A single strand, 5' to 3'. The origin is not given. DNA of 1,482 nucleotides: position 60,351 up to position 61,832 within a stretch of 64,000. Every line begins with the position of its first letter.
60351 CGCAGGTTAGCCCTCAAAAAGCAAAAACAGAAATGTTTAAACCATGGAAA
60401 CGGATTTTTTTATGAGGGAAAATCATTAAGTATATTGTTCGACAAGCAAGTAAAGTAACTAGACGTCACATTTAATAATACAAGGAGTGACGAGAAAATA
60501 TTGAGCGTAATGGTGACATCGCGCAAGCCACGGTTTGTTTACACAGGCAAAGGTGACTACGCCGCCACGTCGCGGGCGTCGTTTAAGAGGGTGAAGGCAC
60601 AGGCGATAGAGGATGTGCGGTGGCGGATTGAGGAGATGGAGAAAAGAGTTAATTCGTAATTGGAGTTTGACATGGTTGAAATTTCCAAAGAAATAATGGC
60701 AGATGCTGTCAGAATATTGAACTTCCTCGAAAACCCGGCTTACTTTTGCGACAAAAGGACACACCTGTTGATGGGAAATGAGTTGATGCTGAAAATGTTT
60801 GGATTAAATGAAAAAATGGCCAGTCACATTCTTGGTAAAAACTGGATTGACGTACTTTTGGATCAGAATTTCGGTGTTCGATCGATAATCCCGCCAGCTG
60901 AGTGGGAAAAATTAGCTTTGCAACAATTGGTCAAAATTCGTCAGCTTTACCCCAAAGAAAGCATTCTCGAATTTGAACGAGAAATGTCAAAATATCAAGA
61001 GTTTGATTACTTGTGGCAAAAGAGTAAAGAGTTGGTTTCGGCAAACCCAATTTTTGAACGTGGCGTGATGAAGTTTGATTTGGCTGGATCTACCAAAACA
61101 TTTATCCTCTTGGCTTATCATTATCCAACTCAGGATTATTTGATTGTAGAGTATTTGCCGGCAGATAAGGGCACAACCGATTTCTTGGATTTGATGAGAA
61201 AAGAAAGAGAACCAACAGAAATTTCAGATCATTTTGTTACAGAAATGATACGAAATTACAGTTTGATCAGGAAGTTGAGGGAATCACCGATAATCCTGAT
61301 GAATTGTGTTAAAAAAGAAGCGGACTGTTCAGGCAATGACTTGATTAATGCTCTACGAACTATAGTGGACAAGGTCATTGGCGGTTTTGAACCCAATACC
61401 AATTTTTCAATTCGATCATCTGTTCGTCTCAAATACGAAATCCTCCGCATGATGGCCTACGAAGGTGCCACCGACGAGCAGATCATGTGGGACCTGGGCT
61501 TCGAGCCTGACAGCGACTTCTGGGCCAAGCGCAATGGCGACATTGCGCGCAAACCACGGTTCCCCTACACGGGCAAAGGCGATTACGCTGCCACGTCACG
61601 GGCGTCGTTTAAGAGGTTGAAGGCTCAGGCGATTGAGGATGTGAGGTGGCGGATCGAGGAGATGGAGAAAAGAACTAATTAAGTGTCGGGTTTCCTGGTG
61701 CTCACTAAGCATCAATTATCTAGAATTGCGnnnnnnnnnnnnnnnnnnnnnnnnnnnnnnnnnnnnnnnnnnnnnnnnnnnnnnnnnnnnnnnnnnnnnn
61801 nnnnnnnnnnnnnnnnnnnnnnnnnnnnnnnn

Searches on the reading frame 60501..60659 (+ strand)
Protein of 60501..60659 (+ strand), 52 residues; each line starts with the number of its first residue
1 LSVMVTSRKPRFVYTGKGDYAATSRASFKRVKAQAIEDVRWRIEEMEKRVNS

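Call 49: search_protein_families(library=pfam, proteins=[window:60501-60659:+], max_evalue=0.01)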
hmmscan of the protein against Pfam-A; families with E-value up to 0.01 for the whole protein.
window:60501-60659:+ (52 aa): 0 families

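Call 70: find_encoding_contigs(protein=window:60501-60659:+, flank=5000, max_places=10)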
Protein window:60501-60659:+ (52 aa): no gene with exactly this product is on record in the collection.

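Call 80: search_protein_families(library=ncbifam, proteins=[window:60501-60659:+], max_evalue=0.01)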
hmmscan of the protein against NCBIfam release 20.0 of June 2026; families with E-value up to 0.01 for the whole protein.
window:60501-60659:+ (52 aa): 0 families

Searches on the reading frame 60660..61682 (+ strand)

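Call 49: search_protein_families(library=pfam, proteins=[window:60660-61682:+], max_evalue=0.01)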
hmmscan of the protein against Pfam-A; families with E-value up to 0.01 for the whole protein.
window:60660-61682:+ (340 aa): 1 family
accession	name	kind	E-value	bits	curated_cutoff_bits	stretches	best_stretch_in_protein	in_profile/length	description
PF17765.7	MLTR_LBD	-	0.00086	19.9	26.3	1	19-124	8-114/168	MmyB-like transcription regulator ligand binding domain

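Call 80: search_protein_families(library=ncbifam, proteins=[window:60660-61682:+], max_evalue=0.01)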
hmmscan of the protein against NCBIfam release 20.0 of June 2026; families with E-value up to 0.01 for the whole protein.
window:60660-61682:+ (340 aa): 0 families
